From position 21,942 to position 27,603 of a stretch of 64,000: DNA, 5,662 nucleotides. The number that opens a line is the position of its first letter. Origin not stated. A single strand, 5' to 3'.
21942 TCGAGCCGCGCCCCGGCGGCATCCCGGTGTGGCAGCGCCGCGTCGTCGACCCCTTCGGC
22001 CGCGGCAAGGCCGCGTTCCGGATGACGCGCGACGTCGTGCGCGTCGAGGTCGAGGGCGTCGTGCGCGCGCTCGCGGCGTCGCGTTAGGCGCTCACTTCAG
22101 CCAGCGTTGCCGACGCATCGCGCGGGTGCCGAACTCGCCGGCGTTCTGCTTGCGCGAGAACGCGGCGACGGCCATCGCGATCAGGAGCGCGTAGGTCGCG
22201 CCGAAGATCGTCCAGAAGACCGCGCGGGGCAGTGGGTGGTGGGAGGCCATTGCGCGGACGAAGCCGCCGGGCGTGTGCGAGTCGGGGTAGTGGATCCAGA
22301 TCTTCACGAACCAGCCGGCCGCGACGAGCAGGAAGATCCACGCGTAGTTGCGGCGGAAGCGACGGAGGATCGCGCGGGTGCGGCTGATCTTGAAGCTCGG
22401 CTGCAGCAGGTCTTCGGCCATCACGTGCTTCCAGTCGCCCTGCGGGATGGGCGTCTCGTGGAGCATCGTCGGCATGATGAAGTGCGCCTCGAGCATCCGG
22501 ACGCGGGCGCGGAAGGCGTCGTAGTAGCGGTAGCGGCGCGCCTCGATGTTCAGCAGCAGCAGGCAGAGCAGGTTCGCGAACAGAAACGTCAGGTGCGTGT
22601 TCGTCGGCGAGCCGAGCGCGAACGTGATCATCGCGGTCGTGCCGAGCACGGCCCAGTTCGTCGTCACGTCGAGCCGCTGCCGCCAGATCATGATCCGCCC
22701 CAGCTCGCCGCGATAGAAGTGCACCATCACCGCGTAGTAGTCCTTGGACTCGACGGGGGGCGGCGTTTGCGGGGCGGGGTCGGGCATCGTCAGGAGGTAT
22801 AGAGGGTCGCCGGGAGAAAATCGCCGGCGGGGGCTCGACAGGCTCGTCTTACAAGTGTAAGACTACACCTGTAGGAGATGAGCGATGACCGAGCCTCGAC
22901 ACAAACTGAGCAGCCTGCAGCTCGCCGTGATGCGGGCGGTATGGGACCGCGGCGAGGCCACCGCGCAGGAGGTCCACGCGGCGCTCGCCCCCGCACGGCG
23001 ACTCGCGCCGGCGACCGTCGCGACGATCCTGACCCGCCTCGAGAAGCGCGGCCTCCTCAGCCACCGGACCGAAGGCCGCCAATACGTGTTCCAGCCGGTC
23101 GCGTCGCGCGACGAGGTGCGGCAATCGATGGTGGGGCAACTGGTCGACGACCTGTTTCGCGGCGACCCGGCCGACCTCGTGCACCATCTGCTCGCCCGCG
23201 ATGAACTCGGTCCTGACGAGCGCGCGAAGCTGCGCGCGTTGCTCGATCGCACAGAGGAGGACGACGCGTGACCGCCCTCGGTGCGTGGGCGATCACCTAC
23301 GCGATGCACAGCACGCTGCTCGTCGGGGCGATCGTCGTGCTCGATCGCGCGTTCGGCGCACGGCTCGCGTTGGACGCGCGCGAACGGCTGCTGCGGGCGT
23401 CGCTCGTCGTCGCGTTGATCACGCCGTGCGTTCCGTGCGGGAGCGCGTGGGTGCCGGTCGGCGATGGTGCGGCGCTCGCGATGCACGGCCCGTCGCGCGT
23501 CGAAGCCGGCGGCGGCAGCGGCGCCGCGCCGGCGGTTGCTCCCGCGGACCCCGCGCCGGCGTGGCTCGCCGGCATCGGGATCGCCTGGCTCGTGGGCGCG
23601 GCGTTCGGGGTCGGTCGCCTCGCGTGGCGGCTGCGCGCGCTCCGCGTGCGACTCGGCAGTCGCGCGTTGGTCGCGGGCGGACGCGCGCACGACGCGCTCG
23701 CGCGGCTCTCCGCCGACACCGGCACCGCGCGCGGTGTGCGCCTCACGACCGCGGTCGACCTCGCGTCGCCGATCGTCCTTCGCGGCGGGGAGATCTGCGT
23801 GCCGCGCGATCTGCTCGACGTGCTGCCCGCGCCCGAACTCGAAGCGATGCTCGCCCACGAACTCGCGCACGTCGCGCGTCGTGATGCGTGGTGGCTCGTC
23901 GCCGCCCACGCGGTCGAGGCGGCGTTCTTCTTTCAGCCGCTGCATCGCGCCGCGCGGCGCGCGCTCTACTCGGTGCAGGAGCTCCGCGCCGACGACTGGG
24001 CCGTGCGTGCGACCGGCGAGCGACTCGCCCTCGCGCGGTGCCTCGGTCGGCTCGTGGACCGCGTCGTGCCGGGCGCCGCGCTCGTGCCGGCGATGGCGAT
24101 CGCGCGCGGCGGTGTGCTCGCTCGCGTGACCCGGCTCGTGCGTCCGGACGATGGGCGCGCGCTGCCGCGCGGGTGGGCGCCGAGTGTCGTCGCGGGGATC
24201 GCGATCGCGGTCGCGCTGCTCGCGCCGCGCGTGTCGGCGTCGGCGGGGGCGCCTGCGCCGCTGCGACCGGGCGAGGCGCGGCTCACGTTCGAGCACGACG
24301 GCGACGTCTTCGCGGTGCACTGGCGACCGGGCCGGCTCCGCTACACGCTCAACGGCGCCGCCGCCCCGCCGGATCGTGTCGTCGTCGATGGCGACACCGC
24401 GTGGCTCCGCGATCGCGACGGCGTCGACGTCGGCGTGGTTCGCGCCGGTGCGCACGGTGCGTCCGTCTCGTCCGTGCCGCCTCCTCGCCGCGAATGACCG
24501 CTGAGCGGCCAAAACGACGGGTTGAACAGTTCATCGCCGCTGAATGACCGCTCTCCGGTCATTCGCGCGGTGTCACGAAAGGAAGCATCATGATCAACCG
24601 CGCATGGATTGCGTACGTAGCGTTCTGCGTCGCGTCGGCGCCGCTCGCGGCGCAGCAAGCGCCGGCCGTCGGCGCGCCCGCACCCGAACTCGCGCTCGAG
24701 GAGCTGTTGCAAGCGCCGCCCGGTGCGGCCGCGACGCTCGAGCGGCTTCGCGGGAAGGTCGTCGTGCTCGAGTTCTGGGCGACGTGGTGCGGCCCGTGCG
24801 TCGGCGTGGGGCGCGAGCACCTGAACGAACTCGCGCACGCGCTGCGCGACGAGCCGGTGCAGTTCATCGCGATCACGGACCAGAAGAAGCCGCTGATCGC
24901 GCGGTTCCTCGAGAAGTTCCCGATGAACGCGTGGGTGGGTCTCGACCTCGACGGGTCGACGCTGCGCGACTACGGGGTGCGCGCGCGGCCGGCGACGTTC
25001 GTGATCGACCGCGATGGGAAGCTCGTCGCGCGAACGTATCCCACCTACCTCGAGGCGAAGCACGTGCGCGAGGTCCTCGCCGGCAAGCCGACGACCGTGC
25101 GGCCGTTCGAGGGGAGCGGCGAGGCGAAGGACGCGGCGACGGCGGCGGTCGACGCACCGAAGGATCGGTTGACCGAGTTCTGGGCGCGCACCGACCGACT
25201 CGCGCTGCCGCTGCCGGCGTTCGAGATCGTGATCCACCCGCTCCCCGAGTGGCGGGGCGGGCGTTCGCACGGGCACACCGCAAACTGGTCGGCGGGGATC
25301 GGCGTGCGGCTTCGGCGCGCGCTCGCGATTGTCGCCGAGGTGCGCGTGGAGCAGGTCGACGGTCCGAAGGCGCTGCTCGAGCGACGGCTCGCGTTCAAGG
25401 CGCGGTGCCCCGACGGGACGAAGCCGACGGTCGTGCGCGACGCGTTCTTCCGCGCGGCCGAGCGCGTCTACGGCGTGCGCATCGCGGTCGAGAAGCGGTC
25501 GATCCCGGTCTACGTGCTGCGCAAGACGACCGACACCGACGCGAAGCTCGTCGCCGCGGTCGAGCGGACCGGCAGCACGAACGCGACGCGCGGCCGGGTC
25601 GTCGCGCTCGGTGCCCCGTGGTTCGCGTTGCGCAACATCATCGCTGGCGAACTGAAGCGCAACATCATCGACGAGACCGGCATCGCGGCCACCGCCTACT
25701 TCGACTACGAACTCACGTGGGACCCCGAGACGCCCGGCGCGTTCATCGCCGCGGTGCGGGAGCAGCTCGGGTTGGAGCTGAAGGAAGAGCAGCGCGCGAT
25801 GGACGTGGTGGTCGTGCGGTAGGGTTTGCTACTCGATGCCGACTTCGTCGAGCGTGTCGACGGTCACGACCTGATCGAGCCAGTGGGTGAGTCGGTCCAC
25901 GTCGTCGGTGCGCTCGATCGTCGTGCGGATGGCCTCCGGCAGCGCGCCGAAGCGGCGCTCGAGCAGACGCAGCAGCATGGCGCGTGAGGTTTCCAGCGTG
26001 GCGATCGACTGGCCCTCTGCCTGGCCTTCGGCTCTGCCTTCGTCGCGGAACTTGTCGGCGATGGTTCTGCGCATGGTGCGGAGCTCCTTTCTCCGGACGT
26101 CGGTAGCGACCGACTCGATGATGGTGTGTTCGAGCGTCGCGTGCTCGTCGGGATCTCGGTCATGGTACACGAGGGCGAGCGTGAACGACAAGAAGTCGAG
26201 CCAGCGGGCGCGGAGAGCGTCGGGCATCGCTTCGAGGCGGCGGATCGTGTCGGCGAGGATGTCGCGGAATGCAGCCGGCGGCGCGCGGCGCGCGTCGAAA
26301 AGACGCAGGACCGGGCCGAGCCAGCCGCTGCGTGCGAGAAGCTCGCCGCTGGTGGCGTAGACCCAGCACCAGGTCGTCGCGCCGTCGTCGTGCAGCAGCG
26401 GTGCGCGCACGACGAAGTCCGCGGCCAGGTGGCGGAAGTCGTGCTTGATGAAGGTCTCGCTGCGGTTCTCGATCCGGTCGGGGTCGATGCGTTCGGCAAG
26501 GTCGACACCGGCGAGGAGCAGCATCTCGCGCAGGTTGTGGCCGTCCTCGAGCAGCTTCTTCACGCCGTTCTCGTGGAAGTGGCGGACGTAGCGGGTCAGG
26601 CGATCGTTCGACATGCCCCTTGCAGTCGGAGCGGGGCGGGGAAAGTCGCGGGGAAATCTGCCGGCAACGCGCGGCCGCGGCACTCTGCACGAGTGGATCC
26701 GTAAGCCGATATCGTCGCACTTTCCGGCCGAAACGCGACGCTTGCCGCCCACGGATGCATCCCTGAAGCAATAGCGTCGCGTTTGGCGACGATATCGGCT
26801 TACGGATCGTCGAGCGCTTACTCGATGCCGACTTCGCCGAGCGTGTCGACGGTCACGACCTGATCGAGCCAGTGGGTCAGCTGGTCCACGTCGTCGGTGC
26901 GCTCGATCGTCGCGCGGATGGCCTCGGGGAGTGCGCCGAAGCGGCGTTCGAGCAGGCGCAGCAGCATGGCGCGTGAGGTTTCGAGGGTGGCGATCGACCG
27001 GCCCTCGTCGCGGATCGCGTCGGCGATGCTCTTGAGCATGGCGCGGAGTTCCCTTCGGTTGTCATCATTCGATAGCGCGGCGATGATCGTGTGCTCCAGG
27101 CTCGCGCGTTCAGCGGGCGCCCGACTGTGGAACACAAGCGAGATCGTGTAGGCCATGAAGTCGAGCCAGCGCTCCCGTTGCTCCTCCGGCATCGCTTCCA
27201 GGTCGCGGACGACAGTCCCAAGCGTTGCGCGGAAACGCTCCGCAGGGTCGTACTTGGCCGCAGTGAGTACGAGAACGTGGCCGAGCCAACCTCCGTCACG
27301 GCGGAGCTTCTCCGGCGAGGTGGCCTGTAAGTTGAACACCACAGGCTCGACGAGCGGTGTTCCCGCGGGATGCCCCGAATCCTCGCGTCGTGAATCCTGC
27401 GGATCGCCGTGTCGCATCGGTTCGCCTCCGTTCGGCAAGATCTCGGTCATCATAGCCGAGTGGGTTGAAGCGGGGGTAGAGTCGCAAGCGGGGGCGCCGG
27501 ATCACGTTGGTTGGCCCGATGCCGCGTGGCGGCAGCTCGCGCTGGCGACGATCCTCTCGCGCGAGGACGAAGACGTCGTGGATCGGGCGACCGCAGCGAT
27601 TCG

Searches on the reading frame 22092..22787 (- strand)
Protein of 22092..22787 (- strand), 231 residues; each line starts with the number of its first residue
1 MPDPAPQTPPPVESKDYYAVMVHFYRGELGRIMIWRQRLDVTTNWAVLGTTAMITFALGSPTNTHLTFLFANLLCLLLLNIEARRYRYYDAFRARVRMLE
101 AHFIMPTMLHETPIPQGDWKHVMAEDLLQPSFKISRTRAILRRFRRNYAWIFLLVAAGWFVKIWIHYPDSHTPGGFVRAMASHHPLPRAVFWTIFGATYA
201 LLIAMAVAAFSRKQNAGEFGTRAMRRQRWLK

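Call 13: search_protein_families(library=pfam, proteins=[window:22092-22787:-], max_evalue=0.001)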
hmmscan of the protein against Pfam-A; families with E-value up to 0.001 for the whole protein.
window:22092-22787:- (231 aa): 1 family
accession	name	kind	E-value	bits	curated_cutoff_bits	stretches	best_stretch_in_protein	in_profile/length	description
PF10028.14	DUF2270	-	1.1e-54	185.3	25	1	22-205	1-183/184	Predicted integral membrane protein (DUF2270)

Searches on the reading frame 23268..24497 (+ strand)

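Call 13: search_protein_families(library=pfam, proteins=[window:23268-24497:+], max_evalue=0.001)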
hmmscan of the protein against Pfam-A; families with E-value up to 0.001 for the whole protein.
window:23268-24497:+ (409 aa): 2 families
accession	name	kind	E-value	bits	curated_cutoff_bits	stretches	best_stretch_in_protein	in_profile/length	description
PF05569.17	Peptidase_M56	-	9.5e-12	45.1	31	1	99-247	98-249/296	BlaR1 peptidase M56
PF01435.24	Peptidase_M48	-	3.9e-08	33.8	20.3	1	171-224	44-99/186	Peptidase family M48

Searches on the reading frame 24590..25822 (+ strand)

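Call 13: search_protein_families(library=pfam, proteins=[window:24590-25822:+], max_evalue=0.001)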
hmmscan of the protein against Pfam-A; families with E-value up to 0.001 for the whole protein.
window:24590-25822:+ (410 aa): 5 families
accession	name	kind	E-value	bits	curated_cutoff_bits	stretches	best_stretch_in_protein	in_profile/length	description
PF08534.16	Redoxin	-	6.9e-18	65.3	26.6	1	27-151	2-134/148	Redoxin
PF00578.27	AhpC-TSA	-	3.5e-15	56.5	26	1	27-147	1-123/124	AhpC/TSA family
PF12543.13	DUF3738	-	1.5e-11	45.2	22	1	258-409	18-187/190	Protein of unknown function (DUF3738)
PF00085.26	Thioredoxin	-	1.4e-05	25.4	23.5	1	56-97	19-58/103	Thioredoxin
PF13905.12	Thioredoxin_8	-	2.4e-05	25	27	1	55-144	1-93/94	Thioredoxin-like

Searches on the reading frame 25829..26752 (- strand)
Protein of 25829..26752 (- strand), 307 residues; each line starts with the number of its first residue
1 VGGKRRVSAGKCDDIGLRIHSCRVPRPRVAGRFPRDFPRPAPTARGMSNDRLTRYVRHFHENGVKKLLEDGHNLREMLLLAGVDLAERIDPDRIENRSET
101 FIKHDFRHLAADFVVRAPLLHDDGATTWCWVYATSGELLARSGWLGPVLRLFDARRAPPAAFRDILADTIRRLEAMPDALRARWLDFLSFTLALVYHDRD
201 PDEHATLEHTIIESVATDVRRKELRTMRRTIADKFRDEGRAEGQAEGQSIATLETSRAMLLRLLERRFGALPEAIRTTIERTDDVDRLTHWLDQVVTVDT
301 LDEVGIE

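Call 13: search_protein_families(library=pfam, proteins=[window:25829-26752:-], max_evalue=0.001)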
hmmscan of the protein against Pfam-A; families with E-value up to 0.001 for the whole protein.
window:25829-26752:- (307 aa): 0 families

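Call 103: search_protein_families(library=pfam, proteins=[window:25829-26752:-], max_evalue=10)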
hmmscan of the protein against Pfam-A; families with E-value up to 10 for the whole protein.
window:25829-26752:- (307 aa): 1 family
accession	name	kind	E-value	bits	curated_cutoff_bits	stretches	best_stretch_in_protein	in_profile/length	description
PF14261.11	DUF4351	-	0.0026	18.2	25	1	254-280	6-32/59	Domain of unknown function (DUF4351)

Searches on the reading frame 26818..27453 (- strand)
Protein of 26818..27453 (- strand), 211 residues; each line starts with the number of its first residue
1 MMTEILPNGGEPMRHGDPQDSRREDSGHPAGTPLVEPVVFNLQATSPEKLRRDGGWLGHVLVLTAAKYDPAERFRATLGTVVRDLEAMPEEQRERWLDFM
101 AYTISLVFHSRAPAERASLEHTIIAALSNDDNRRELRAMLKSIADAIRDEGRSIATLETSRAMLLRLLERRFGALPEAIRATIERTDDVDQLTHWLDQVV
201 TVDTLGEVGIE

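Call 13: search_protein_families(library=pfam, proteins=[window:26818-27453:-], max_evalue=0.001)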
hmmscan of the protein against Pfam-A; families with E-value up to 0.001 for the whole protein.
window:26818-27453:- (211 aa): 0 families

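Call 103: search_protein_families(library=pfam, proteins=[window:26818-27453:-], max_evalue=10)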
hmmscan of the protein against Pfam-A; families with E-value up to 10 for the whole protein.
window:26818-27453:- (211 aa): 3 families
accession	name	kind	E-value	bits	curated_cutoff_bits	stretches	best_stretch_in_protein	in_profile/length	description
PF14261.11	DUF4351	-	0.0017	18.8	25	1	158-184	6-32/59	Domain of unknown function (DUF4351)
PF04216.18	FdhE_N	-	0.0049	17.6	28.7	2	160-201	85-128/167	FdhE, N-terminal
PF04472.17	SepF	-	0.023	15.4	27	1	80-103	24-47/72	Cell division protein SepF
